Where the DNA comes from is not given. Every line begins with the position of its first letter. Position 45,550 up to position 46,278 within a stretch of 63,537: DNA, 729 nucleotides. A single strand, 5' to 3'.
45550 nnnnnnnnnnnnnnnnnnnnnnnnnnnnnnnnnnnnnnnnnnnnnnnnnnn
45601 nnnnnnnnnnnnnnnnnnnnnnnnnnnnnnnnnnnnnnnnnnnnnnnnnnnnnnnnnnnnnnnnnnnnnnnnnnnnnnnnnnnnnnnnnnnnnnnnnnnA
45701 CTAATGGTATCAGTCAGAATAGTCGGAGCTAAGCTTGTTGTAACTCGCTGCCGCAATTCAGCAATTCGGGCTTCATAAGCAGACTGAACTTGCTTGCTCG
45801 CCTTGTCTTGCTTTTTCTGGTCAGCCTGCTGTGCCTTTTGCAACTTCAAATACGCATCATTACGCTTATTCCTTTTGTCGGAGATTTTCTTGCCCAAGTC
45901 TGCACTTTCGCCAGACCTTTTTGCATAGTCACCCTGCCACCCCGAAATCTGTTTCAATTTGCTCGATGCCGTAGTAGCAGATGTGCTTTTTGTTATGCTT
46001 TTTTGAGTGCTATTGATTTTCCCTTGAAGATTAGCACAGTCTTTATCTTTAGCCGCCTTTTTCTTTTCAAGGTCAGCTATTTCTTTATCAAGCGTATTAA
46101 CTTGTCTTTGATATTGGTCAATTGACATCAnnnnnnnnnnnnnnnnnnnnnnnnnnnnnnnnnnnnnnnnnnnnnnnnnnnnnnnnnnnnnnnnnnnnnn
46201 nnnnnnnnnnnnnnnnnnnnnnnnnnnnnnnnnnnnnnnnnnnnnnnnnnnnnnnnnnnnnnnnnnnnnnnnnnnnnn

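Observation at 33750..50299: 16.5-kb, 11-gene, single-strand, translationally coupled defence island around an SNF2 / DUF4391 / type III Mod-Res core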

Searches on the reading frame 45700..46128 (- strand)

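Call 59: search_protein_families(library=pfam, proteins=[window:45700-46128:-], max_evalue=5)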
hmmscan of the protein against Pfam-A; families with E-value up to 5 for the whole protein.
window:45700-46128:- (143 aa): 22 families
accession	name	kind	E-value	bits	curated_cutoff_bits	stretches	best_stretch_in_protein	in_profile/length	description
PF09304.16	Cortex-I_coil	-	0.031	14.9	60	1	2-47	31-76/107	Cortexillin coiled-coil region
PF16326.10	ABC_tran_CTD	-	0.032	14.9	32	1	7-35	7-35/69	ABC transporter C-terminal domain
PF14362.11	DUF4407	-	0.047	13.4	31.3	1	4-126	122-230/297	Domain of unknown function (DUF4407)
PF01920.25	Prefoldin_2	-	0.051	14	27.6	1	4-43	65-104/106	Prefoldin subunit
PF00038.26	Filament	-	0.051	13.7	40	2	3-51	219-267/313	Intermediate filament protein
PF14703.12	PHM7_cyt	-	0.052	14.2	27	1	2-69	95-164/174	Cytosolic domain of 10TM putative phosphate transporter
PF12329.13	TMF_DNA_bd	-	0.071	13.5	35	2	3-37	35-69/74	TATA element modulatory factor 1 DNA binding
PF24838.2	8xMP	-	0.14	12.4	30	0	109-133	71-95/136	Octameric membrane protein family (8xMP)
PF04201.20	TPD52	-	0.16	12.7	25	1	7-58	10-66/108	Tumour protein D52 family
PF01025.24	GrpE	-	0.44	10.6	25.8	1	3-54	13-64/165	GrpE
PF15499.12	Peptidase_C98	-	0.45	10.6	27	1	87-137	46-96/272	Ubiquitin-specific peptidase-like, SUMO isopeptidase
PF20667.3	Sec10_N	-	0.46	11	27.4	1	95-132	17-54/118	Exocyst complex component Sec10, N-terminal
PF08702.15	Fib_alpha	-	0.48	11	29.9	2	94-133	59-101/143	Fibrinogen alpha/beta chain family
PF03938.19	OmpH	-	0.59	10.8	32.4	1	41-131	7-102/141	Outer membrane protein (OmpH-like)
PF13166.12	AAA_13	-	0.97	8.5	36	1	3-66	411-474/713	AAA domain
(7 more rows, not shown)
